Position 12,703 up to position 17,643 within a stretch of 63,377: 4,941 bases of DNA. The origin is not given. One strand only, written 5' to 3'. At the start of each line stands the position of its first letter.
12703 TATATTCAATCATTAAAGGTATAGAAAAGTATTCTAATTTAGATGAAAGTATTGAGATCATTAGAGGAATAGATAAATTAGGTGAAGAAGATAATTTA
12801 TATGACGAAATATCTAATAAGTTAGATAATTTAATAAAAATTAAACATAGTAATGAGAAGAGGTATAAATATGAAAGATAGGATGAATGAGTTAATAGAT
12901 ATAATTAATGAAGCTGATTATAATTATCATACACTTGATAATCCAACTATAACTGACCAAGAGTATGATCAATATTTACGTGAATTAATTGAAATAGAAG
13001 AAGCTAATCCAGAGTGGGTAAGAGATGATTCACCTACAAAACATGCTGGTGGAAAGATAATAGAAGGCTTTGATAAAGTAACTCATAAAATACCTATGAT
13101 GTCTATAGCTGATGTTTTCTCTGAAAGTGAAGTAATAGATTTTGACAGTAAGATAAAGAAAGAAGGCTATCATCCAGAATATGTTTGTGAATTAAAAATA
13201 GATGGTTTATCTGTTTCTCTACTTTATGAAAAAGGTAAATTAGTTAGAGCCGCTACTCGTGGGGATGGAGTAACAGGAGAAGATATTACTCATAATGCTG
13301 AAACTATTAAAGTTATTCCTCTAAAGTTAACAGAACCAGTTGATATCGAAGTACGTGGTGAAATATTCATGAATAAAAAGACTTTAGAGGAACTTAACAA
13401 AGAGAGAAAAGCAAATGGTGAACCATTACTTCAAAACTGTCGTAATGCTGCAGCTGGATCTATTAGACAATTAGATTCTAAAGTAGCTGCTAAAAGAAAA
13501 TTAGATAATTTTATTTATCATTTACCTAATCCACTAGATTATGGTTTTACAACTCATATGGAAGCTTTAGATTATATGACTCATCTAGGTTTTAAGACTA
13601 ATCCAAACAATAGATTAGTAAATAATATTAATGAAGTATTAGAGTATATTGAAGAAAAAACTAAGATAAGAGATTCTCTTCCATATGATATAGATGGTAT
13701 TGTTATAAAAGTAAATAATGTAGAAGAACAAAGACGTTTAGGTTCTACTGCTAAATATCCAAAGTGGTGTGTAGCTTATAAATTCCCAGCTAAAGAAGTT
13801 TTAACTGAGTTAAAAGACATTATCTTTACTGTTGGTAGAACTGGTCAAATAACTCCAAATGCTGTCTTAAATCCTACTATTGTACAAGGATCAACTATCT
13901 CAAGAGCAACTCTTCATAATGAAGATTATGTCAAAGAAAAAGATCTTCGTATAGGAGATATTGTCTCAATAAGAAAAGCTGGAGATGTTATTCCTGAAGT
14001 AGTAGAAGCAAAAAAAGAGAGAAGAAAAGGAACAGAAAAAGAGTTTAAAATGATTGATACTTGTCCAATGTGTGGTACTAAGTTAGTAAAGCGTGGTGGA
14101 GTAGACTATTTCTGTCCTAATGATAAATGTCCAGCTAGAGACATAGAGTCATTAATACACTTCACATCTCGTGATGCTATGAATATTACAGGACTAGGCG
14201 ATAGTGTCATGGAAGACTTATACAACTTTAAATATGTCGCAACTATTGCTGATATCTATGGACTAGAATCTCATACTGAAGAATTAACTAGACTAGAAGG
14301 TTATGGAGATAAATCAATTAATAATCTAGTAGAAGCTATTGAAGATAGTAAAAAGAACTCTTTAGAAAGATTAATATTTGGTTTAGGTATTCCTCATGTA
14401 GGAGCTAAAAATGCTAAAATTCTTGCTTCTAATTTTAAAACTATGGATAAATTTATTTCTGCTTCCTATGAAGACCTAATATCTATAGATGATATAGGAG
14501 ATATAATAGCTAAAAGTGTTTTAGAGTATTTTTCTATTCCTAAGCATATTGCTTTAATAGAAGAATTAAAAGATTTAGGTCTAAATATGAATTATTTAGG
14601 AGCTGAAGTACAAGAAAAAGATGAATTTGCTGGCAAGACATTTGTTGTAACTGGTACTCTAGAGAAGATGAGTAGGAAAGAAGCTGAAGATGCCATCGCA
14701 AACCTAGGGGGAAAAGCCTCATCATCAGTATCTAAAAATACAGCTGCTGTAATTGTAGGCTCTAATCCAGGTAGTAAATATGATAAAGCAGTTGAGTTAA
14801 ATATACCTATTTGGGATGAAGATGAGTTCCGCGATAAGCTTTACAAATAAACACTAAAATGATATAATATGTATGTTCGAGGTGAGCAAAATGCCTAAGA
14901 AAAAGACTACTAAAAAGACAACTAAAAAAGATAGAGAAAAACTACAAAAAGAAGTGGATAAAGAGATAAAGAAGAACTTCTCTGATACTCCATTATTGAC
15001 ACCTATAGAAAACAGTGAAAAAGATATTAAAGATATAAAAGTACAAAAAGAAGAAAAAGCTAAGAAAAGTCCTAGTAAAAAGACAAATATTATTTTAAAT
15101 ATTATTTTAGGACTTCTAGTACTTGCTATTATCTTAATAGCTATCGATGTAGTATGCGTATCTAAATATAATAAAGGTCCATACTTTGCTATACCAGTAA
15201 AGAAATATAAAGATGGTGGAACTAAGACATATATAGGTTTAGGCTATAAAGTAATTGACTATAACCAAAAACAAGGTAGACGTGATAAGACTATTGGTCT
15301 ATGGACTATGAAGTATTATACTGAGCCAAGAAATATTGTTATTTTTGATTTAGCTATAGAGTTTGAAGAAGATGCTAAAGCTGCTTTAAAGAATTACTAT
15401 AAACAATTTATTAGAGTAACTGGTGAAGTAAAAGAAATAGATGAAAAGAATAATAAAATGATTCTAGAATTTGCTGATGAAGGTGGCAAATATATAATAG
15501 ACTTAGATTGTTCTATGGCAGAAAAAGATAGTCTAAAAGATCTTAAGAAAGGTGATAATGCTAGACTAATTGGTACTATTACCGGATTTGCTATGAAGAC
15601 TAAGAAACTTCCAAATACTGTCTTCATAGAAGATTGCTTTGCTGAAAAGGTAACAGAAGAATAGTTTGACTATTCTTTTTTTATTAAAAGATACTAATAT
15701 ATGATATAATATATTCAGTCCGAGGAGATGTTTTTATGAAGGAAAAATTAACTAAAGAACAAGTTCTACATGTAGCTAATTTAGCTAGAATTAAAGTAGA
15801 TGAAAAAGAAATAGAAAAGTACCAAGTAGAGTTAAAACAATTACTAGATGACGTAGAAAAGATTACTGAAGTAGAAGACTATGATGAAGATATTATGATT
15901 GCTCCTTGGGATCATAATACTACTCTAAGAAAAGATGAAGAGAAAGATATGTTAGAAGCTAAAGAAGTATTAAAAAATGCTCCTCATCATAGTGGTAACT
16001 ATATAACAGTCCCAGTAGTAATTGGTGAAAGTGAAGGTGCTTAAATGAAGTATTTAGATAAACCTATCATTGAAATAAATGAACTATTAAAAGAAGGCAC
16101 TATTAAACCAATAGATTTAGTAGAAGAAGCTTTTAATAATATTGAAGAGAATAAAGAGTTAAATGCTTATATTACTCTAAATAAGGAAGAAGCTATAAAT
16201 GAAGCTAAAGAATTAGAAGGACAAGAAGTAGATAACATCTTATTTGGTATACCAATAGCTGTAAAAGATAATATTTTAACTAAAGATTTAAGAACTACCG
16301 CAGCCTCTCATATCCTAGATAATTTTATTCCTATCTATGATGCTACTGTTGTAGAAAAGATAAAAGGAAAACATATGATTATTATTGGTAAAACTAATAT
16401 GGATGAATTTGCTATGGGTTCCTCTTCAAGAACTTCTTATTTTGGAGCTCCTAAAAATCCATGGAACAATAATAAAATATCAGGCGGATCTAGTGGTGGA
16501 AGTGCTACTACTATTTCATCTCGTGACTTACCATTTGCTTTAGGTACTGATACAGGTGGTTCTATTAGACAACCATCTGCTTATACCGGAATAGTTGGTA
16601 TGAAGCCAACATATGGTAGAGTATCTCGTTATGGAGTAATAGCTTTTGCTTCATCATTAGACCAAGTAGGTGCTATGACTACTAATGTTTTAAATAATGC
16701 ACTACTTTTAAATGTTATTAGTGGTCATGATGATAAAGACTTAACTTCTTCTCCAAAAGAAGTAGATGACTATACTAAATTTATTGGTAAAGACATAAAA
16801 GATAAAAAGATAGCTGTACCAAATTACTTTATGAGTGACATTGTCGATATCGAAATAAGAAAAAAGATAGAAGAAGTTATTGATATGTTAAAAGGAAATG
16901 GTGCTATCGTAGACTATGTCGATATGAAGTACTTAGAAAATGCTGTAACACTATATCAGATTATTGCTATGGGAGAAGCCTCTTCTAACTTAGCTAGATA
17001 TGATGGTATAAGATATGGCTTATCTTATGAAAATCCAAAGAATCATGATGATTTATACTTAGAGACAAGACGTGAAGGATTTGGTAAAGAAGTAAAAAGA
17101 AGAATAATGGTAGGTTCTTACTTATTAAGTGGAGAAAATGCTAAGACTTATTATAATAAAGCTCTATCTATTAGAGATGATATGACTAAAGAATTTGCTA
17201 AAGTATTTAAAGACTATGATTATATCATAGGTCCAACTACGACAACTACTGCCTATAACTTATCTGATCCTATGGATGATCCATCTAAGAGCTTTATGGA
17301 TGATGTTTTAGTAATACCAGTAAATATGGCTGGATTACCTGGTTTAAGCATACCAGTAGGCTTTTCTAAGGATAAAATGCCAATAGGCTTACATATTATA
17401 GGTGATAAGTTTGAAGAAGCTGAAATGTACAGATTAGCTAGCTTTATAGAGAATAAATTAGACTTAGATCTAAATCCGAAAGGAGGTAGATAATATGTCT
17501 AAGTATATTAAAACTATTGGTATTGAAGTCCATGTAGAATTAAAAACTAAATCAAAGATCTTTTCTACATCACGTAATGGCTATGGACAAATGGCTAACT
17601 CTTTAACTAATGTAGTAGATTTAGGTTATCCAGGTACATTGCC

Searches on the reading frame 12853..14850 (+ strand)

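Call 32: search_protein_families(library=ncbifam, proteins=[window:12853-14850:+], max_evalue=1e-10)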
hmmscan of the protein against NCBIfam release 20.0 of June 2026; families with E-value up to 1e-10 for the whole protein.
window:12853-14850:+ (665 aa): 5 families
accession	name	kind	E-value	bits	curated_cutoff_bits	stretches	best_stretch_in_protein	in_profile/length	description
NF005932.1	PRK07956.1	equivalog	2.9e-251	835.7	369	1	10-661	2-662/664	NAD-dependent DNA ligase LigA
TIGR00575.1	dnlj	equivalog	8.4e-243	807.5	444.45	1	15-659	2-652/652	NAD-dependent DNA ligase LigA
NF010931.0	PRK14351.1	equivalog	2.1e-179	598.3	1051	1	9-663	34-682/692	NAD-dependent DNA ligase LigA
NF010930.0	PRK14350.1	equivalog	7.3e-132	441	652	1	6-655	4-657/669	NAD-dependent DNA ligase LigA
NF005987.0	PRK08097.1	equivalog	5.1e-56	190.3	498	1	7-574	30-554/562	NAD-dependent DNA ligase LigB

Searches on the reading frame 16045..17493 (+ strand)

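Call 32: search_protein_families(library=ncbifam, proteins=[window:16045-17493:+], max_evalue=1e-10)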
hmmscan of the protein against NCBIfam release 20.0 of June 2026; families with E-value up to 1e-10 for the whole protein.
window:16045-17493:+ (482 aa): 26 families (the best 25 are shown)
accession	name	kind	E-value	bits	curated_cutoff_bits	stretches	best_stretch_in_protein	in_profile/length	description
TIGR00132.1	gatA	equivalog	9.4e-170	565.3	481.1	1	13-473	3-465/466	Asp-tRNA(Asn)/Glu-tRNA(Gln) amidotransferase subunit GatA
NF005517.0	PRK07139.1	equivalog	2.2e-94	316.7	546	1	58-473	29-434/439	amidase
NF005565.0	PRK07235.1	subfamily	3.7e-83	279.9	545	1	45-473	68-502/506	amidase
NF005688.0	PRK07488.1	equivalog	4.7e-80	269.8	532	1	6-473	11-467/474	indoleacetamide hydrolase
NF004815.0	PRK06169.1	equivalog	1.7e-71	241.2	506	2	10-312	14-321/471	amidase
NF006631.0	PRK09201.1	equivalog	3.4e-71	240.4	461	1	6-470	7-453/466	AtzE family amidohydrolase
TIGR02715.1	amido_AtzE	subfamily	2e-68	231.4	425.75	1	8-470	2-446/452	AtzE family amidohydrolase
NF005450.0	PRK07042.1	equivalog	1e-64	218.8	458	2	5-293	6-295/464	amidase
NF006043.0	PRK08186.1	subfamily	1.9e-64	218.1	487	1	9-305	10-305/600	allophanate hydrolase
NF005686.0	PRK07486.1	subfamily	1.1e-61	209.1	465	1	10-470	18-471/486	amidase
TIGR02713.1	allophanate_hyd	equivalog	5.3e-60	203.5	511.05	1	41-474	3-415/563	allophanate hydrolase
NF004766.0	PRK06102.1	equivalog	1e-58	199.5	559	1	5-471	7-450/455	amidase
NF005460.0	PRK07056.1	subfamily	1.6e-57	195.4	447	1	7-472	9-453/457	amidase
NF006006.0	PRK08137.1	equivalog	2.6e-57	194.8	534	1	4-466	32-505/529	amidase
NF004816.0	PRK06170.1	equivalog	3.1e-54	184.4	503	1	7-473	13-483/493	amidase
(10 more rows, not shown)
